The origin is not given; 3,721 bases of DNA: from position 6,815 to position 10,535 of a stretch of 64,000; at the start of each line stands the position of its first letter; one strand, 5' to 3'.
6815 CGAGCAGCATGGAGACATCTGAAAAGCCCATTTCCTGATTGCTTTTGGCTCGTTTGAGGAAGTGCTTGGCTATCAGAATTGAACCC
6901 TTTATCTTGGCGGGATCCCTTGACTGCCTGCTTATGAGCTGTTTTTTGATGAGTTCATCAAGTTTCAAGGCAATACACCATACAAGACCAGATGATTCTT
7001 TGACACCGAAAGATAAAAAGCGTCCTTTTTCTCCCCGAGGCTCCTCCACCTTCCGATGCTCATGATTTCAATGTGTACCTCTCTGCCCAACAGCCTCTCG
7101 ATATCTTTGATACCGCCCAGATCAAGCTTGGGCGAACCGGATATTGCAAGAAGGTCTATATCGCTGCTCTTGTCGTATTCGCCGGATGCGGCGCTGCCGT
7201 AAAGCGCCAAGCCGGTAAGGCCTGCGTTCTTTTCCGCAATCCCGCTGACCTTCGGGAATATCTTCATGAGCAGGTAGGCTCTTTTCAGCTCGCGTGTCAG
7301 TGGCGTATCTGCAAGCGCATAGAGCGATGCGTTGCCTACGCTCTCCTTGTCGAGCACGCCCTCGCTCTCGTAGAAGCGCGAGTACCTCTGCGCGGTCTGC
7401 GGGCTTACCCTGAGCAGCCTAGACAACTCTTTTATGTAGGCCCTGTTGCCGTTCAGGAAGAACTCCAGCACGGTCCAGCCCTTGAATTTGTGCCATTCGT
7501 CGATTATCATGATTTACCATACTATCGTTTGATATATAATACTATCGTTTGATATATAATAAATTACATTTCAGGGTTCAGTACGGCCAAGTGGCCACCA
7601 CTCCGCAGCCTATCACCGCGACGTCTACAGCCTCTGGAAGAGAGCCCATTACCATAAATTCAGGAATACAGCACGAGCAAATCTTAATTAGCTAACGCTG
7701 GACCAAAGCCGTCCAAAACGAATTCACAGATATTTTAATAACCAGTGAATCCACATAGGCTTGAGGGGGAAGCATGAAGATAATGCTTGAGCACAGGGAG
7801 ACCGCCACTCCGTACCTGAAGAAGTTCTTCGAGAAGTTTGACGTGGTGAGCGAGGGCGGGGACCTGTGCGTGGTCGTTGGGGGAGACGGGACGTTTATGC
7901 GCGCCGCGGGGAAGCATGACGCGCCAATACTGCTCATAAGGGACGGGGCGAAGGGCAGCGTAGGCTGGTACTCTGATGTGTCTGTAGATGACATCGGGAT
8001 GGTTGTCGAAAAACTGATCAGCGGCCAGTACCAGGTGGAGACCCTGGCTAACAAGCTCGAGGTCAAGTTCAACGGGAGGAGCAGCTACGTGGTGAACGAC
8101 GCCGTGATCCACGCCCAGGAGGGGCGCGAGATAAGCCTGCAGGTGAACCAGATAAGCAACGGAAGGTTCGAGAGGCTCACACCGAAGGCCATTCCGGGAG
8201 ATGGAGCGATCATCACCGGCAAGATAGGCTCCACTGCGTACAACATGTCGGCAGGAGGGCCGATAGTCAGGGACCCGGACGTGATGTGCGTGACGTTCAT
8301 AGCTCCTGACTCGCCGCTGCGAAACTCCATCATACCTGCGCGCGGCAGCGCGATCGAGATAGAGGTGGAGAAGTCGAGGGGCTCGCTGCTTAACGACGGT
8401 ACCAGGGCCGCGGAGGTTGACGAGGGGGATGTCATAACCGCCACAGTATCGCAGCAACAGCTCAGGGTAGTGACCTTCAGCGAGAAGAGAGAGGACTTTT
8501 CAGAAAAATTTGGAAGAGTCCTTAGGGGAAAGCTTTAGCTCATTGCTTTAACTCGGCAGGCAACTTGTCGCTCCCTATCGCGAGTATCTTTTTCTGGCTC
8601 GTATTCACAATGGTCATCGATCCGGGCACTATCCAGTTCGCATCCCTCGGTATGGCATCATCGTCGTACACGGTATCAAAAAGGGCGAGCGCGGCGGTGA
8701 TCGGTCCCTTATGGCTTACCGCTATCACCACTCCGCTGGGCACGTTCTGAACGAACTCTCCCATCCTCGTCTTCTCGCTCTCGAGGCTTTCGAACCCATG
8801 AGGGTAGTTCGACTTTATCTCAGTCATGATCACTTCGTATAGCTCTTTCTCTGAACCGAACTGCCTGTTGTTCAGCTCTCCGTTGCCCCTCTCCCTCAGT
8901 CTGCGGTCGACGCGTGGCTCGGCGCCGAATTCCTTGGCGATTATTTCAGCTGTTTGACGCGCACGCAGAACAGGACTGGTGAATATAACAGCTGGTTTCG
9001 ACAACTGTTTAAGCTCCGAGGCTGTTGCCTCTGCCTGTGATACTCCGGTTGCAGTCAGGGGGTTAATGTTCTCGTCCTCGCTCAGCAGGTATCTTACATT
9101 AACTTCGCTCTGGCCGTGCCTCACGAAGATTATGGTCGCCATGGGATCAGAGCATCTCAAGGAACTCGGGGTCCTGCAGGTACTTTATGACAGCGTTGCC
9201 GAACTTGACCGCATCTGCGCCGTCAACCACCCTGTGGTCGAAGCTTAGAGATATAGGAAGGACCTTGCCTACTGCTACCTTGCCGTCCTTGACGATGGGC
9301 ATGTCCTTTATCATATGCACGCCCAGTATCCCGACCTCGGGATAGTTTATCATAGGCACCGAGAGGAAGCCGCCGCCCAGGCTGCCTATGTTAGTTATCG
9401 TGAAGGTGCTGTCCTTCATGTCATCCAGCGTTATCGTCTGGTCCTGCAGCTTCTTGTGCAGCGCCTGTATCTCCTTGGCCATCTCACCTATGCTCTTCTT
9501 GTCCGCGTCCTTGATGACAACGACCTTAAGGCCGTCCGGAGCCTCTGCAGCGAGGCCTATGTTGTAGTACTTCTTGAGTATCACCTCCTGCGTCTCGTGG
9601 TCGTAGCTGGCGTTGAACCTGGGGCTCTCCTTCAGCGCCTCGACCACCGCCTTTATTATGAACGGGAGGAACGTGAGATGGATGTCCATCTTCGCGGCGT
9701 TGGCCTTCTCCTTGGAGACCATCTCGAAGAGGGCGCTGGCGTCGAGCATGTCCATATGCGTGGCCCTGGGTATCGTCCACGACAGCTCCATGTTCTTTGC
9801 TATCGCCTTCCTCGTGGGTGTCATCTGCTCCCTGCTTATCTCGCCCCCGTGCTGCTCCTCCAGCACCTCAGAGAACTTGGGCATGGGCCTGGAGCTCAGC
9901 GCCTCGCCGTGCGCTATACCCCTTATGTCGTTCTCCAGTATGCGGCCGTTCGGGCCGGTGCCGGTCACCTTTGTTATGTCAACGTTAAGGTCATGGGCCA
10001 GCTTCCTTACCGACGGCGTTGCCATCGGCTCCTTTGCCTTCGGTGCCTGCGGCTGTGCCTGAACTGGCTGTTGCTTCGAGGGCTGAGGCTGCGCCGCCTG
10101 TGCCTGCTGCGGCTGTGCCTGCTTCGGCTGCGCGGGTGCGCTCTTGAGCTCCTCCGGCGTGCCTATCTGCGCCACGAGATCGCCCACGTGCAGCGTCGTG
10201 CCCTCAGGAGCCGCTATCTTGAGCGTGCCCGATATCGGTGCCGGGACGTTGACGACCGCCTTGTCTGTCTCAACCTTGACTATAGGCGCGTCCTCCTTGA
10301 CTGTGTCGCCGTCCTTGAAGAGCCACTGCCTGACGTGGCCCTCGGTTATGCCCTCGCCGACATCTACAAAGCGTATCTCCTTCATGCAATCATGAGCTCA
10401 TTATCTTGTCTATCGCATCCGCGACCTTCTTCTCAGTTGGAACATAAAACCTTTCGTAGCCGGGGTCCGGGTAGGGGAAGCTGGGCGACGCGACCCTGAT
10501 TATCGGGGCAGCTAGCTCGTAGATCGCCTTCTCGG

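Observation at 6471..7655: HEPN-MNT toxin-antitoxin cassette sits in the 5' end of lpd, bracketed by a ~65-bp duplicate of the lpd start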

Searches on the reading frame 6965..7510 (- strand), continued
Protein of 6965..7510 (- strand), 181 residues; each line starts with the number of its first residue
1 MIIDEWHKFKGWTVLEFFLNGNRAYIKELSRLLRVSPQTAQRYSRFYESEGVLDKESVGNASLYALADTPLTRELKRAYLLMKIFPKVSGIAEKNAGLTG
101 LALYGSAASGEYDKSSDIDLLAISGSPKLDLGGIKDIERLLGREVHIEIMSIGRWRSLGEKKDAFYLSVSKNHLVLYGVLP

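Call 79: search_dna_similar(query=window:6965-7510:-, collection=phages, mode=protein, max_evalue=0.00001, max_rows=10)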
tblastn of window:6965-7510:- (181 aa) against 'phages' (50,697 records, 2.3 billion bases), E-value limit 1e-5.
No match.

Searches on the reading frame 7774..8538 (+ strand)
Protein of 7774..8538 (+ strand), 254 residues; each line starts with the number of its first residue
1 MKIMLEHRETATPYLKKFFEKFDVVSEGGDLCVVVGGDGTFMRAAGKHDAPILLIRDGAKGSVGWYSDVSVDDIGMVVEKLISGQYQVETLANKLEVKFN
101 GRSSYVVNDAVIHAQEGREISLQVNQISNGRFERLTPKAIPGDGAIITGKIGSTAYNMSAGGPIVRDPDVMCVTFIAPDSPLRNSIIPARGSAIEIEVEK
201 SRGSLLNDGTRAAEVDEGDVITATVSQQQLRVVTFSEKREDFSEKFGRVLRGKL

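Call 4: search_protein_families(library=pfam, proteins=[window:7774-8538:+])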
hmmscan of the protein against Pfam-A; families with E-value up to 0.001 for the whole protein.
window:7774-8538:+ (254 aa): 2 families
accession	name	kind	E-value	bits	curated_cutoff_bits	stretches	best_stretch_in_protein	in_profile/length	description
PF20143.4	NAD_kinase_C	-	1.3e-11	44.7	23.7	1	141-234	30-125/126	ATP-NAD kinase C-terminal domain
PF01513.26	NAD_kinase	-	4.8e-06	27.3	25.5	1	14-86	60-130/130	ATP-NAD kinase N-terminal domain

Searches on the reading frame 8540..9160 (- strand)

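Call 4: search_protein_families(library=pfam, proteins=[window:8540-9160:-])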
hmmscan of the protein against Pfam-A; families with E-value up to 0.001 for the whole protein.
window:8540-9160:- (206 aa): 1 family
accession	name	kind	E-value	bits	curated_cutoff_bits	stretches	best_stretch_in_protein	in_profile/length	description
PF00300.27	His_Phos_1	-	5.7e-28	98.3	21.7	1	10-162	1-159/194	Histidine phosphatase superfamily (branch 1)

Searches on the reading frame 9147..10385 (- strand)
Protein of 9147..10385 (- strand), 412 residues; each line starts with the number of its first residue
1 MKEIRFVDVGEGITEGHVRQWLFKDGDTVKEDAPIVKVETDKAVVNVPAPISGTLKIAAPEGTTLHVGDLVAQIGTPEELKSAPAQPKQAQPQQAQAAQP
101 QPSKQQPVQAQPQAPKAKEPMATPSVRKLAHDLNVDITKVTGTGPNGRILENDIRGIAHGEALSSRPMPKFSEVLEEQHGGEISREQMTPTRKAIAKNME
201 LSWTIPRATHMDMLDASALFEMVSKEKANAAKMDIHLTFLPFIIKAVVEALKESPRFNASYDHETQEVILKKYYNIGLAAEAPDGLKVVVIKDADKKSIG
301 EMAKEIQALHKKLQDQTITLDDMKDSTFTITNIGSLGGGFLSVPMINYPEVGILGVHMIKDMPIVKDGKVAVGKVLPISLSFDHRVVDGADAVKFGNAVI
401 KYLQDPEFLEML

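Call 4: search_protein_families(library=pfam, proteins=[window:9147-10385:-])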
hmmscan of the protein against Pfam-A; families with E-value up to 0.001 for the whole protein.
window:9147-10385:- (412 aa): 3 families
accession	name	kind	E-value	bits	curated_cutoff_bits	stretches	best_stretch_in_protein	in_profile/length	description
PF00198.28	2-oxoacid_dh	-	7.8e-77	258.3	23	1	182-409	3-230/232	2-oxoacid dehydrogenases acyltransferase (catalytic domain)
PF00364.28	Biotin_lipoyl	-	1.6e-17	63.6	22.1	1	3-74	2-73/73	Biotin-requiring enzyme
PF02817.22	E3_binding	-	9.9e-15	54.9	23.7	1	121-155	2-36/36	e3 binding domain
